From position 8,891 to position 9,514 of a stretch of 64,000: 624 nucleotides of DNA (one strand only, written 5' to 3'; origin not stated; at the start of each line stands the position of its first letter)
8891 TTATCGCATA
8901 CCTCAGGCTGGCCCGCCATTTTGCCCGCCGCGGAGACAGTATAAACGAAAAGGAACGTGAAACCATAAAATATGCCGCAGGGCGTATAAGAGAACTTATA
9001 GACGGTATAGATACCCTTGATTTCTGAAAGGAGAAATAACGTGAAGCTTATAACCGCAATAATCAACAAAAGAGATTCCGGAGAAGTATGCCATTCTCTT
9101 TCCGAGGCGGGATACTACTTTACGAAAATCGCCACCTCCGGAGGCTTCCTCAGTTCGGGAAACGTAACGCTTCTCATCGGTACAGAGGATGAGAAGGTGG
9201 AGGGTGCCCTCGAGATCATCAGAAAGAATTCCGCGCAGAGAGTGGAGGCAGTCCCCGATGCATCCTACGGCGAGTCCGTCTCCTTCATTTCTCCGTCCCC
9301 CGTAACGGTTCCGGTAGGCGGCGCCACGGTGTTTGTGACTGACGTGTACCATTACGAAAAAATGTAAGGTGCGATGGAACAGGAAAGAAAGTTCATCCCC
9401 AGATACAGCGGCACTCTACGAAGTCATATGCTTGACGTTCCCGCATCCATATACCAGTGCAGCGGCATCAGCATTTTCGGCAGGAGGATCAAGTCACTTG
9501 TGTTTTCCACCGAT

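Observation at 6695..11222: Seven-gene operon joins two STAS domains, an APH-fold kinase, uridine phosphorylase, the c-di-AMP receptor DarA, a TIM-barrel protein and a split ChrA transporter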

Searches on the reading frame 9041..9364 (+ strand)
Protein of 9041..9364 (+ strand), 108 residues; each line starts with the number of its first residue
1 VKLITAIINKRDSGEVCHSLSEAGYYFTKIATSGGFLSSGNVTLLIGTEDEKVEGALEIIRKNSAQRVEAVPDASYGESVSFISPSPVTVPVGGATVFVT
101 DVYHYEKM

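Call 3: search_protein_families(library=pfam, proteins=[window:9041-9364:+], max_evalue=0.01)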
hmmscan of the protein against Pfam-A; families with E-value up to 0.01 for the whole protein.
window:9041-9364:+ (108 aa): 2 families
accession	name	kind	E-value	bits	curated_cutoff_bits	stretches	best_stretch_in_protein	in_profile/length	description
PF06153.16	CdAMP_rec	-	1e-30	106.6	27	1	1-107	1-108/109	Cyclic-di-AMP receptor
PF00543.27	P-II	-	0.0033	18.2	25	0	1-36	1-36/102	Nitrogen regulatory protein P-II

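Call 4: search_protein_families(library=ncbifam, proteins=[window:9041-9364:+], max_evalue=0.01)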
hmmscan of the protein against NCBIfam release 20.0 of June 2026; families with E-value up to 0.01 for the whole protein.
window:9041-9364:+ (108 aa): 1 family
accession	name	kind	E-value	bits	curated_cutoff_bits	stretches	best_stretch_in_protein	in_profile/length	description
NF058593.1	CycDAmpRcpDarA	equivalog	2.6e-31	108.3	140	1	1-107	1-109/110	cyclic di-AMP receptor DarA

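Call 32: search_solved_structures(query=window:9041-9364:+, max_evalue=0.01, show_alignments=2)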
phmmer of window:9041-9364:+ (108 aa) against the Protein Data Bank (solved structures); distinct sequences matched with E-value up to 0.01: 6.
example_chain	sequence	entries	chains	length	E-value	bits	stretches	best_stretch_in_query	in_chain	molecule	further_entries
4rww_A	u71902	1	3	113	8e-25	90.5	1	1-104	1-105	Lmo2692 protein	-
4rwx_A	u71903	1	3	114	8.3e-25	90.4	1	1-104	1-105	Lmo2692 protein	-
4rle_A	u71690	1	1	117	3.3e-21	78.9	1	1-105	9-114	Uncharacterized protein YaaQ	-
4d3g_A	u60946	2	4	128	3.1e-18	69.3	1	1-103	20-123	PSTA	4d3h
4wk1_A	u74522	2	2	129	3.2e-18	69.3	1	1-103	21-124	PstA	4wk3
3m05_A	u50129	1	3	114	1.5e-16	63.9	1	2-107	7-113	uncharacterized protein PEPE_1480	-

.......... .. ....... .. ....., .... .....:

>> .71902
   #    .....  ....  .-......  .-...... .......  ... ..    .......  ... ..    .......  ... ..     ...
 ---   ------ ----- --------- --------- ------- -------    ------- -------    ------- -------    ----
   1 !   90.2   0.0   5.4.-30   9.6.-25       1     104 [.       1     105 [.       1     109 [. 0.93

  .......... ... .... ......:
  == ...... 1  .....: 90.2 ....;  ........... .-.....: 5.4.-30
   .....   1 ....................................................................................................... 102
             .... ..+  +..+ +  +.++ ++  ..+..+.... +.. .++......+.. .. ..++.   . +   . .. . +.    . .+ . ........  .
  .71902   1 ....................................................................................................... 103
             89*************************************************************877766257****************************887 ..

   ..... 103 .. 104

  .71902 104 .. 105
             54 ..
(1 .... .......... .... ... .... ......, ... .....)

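Call 43: search_protein_families(library=padloc, proteins=[window:9041-9364:+], max_evalue=0.001)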
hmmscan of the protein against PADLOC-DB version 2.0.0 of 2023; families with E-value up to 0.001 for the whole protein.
window:9041-9364:+ (108 aa): 0 families

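Call 48: find_homologous_proteins(query=window:9041-9364:+)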
Query window:9041-9364:+ (108 aa): 216 proteins with E <= 0.001 among 222 candidates; the best 120 are listed.
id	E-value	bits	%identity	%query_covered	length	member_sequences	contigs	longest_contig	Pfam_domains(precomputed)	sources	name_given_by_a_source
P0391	4.3e-56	205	91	100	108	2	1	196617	PF06153.17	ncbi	-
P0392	1.6e-52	194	86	100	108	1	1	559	PF06153.17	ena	-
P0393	2.1e-52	193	85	100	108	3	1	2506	PF06153.17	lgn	-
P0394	5.7e-52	192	84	100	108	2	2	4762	PF06153.17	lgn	-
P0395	1.1e-48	182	79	100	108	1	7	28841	PF06153.17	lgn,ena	-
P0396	2.1e-48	181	81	100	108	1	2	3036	PF06153.17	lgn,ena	-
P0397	4.1e-48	180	79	100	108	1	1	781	PF06153.17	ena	-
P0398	1.1e-47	178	78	100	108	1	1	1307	PF06153.17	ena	-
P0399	1.2e-47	178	78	100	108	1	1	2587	PF06153.17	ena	-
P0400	4.2e-34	135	76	85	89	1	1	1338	PF06153.17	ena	-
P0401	2.1e-33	133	62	100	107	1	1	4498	PF06153.17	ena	-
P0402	6.0e-33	131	60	100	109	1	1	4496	PF06153.17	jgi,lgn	jgi:uncharacterized protein YaaQ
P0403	8.6e-33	131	63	100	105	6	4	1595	PF06153.17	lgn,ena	-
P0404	9.6e-33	130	61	100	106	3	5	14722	PF06153.17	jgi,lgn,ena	-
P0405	3.1e-32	129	63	100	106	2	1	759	PF06153.17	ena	-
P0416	1.8e-30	123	60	100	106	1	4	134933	PF06153.17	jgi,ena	-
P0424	5.7e-30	122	60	100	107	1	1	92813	PF06153.17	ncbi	-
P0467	1.2e-27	114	56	100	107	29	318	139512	PF06153.17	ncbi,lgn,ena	-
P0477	6.3e-27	112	58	100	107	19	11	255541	PF06153.17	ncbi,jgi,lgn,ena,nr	ncbi:MAG: cyclic-di-AMP receptor [Pygmaiobacter sp.]|jgi:uncharacterized protein YaaQ|nr:cyclic-di-A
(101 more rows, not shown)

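Call 51: find_encoding_contigs(protein=P0416, flank=4000, max_places=2)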
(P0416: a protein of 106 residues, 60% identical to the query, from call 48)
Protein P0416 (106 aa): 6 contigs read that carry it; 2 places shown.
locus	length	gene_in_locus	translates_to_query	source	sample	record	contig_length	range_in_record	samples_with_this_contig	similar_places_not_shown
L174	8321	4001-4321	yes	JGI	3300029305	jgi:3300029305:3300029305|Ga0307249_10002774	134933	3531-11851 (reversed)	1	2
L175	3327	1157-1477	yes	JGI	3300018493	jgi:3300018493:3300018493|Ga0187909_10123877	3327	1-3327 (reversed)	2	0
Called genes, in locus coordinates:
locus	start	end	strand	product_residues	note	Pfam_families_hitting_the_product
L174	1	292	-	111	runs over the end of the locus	PF12840:HTH_20 (faint), PF01022:HTH_5 (weak)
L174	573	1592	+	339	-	PF00044:Gp_dh_N, PF02800:Gp_dh_C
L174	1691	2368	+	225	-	PF01987:AIM24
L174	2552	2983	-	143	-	PF04657:DMT_YdcZ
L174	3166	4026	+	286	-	PF01261:AP_endonuc_2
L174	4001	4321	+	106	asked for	PF06153:CdAMP_rec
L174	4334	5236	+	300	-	PF01515:PTA_PTB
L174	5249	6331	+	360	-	PF00871:Acetate_kinase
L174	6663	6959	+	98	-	PF00933:Glyco_hydro_3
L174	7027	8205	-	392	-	PF01545:Cation_efflux, PF16916:ZT_dimer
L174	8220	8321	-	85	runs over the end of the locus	PF12637:TSCPD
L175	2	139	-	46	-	?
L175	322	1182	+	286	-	PF01261:AP_endonuc_2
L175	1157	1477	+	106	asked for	PF06153:CdAMP_rec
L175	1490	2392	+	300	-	PF01515:PTA_PTB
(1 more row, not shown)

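Call 52: find_encoding_contigs(protein=P0477, flank=4000, max_places=2)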
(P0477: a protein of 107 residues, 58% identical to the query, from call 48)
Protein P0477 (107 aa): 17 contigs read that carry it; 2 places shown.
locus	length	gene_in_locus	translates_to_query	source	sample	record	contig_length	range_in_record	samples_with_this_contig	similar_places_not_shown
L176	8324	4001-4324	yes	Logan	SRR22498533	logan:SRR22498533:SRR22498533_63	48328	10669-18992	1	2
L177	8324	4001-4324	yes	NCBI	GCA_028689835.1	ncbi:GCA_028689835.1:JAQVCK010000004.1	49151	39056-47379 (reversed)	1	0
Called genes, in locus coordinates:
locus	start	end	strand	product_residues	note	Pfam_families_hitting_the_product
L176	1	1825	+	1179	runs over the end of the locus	PF01855:POR_N, PF17147:PFOR_II, PF01558:POR, PF10371:EKR, PF12838:Fer4_7, PF13237:Fer4_10, PF13484:Fer4_16, PF02775:TPP_enzyme_C, +5 more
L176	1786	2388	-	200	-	-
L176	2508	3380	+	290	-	PF02588:YitT_membrane, PF10035:DUF2179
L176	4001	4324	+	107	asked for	PF06153:CdAMP_rec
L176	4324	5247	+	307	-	PF13177:DNA_pol3_delta2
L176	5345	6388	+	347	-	PF04468:PSP1, PF28472:PSP1_3rd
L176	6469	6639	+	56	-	PF00037:Fer4, PF13237:Fer4_10 (weak), PF14697:Fer4_21, PF12838:Fer4_7, PF13187:Fer4_9, PF12797:Fer4_2 (weak), PF00037:Fer4, PF12837:Fer4_6 (weak), +6 more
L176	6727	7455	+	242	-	PF13649:Methyltransf_25 (faint)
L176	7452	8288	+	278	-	PF00590:TP_methylase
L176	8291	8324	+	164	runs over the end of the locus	PF00149:Metallophos (faint), PF12850:Metallophos_2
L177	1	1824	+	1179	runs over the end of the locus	PF01855:POR_N, PF17147:PFOR_II, PF01558:POR, PF10371:EKR, PF00037:Fer4 (weak), PF12838:Fer4_7, PF13237:Fer4_10, PF02775:TPP_enzyme_C, +5 more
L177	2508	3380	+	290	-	PF02588:YitT_membrane, PF10035:DUF2179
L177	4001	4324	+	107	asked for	PF06153:CdAMP_rec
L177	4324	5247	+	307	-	PF13177:DNA_pol3_delta2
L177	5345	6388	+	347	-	PF04468:PSP1, PF28472:PSP1_3rd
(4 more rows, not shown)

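Call 53: find_encoding_contigs(protein=P0467, flank=4000, max_places=2)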
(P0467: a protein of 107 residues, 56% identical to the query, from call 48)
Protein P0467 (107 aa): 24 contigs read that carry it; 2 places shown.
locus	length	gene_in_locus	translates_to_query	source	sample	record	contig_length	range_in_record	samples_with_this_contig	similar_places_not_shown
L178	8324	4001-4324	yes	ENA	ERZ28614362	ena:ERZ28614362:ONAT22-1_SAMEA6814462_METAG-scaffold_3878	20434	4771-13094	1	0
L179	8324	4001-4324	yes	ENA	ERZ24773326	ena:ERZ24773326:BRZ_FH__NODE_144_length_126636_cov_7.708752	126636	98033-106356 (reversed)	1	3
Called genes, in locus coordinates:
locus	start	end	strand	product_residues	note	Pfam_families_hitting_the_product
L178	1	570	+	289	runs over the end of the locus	PF02588:YitT_membrane, PF10035:DUF2179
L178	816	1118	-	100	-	-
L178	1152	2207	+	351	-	-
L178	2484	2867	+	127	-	PF12637:TSCPD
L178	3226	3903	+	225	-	-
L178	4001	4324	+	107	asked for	PF06153:CdAMP_rec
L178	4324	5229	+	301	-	PF13177:DNA_pol3_delta2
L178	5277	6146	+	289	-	PF04468:PSP1, PF28472:PSP1_3rd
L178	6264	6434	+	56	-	PF00037:Fer4 (weak), PF13237:Fer4_10 (weak), PF14697:Fer4_21, PF12838:Fer4_7, PF13187:Fer4_9, PF13484:Fer4_16 (weak), PF25160:LdpA_Fe-S-bd (weak), PF00037:Fer4, +4 more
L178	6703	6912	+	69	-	-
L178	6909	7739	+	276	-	PF00590:TP_methylase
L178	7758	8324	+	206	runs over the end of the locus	PF12464:Mac, PF00132:Hexapep, PF14602:Hexapep_2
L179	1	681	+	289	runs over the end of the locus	PF02588:YitT_membrane, PF10035:DUF2179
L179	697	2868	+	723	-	PF00317:Ribonuc_red_lgN, PF02867:Ribonuc_red_lgC, PF12637:TSCPD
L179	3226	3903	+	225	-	-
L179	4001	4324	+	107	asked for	PF06153:CdAMP_rec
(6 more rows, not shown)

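Call 64: find_encoding_contigs(protein=P0404, flank=4000, max_places=2)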
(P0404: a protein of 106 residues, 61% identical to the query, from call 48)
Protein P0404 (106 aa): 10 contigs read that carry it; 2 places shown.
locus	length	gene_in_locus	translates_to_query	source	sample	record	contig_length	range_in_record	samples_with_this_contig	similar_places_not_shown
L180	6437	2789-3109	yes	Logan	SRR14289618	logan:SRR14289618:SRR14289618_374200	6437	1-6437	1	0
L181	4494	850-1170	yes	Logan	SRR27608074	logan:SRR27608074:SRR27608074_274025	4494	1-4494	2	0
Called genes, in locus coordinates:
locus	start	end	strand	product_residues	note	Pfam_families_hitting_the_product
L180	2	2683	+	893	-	?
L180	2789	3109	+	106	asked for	PF06153:CdAMP_rec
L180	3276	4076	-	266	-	PF12833:HTH_18, PF00165:HTH_AraC (weak)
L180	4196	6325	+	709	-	PF02901:PFL-like, PF01228:Gly_radical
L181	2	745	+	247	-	?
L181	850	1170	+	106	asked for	PF06153:CdAMP_rec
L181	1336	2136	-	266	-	PF12833:HTH_18, PF00165:HTH_AraC (weak)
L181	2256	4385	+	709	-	PF02901:PFL-like, PF01228:Gly_radical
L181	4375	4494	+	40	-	?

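Call 65: find_encoding_contigs(protein=P0424, flank=4000, max_places=2)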
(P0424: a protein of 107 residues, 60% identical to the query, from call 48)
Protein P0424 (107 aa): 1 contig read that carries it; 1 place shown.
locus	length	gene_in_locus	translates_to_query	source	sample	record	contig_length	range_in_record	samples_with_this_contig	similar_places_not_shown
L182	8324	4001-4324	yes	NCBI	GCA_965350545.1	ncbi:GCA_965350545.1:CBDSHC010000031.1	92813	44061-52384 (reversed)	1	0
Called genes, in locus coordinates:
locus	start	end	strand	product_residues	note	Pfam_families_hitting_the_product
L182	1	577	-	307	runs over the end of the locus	PF08279:HTH_11, PF13280:WYL, PF25583:WCX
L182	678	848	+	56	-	-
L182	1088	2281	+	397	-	PF00579:tRNA-synt_1b, PF22421:SYY_C-terminal, PF01479:S4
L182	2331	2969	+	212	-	PF01205:Impact_N, PF09186:DUF1949 (weak)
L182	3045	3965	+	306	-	PF00248:Aldo_ket_red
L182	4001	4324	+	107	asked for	PF06153:CdAMP_rec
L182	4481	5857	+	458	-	PF00005:ABC_tran, PF13304:AAA_21 (faint), PF17912:OB_MalK, PF08402:TOBE_2 (weak)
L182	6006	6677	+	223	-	PF12844:HTH_19, PF13560:HTH_31, PF01381:HTH_3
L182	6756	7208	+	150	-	-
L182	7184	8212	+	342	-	PF00217:ATP-gua_Ptrans, PF27454:McsB_C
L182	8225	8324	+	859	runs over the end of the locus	PF02861:Clp_N (weak), PF23569:NBD_SMAX1 (weak), PF00004:AAA, PF17871:AAA_lid_9, PF00004:AAA, PF07724:AAA_2, PF07728:AAA_5, PF10431:ClpB_D2-small, +7 more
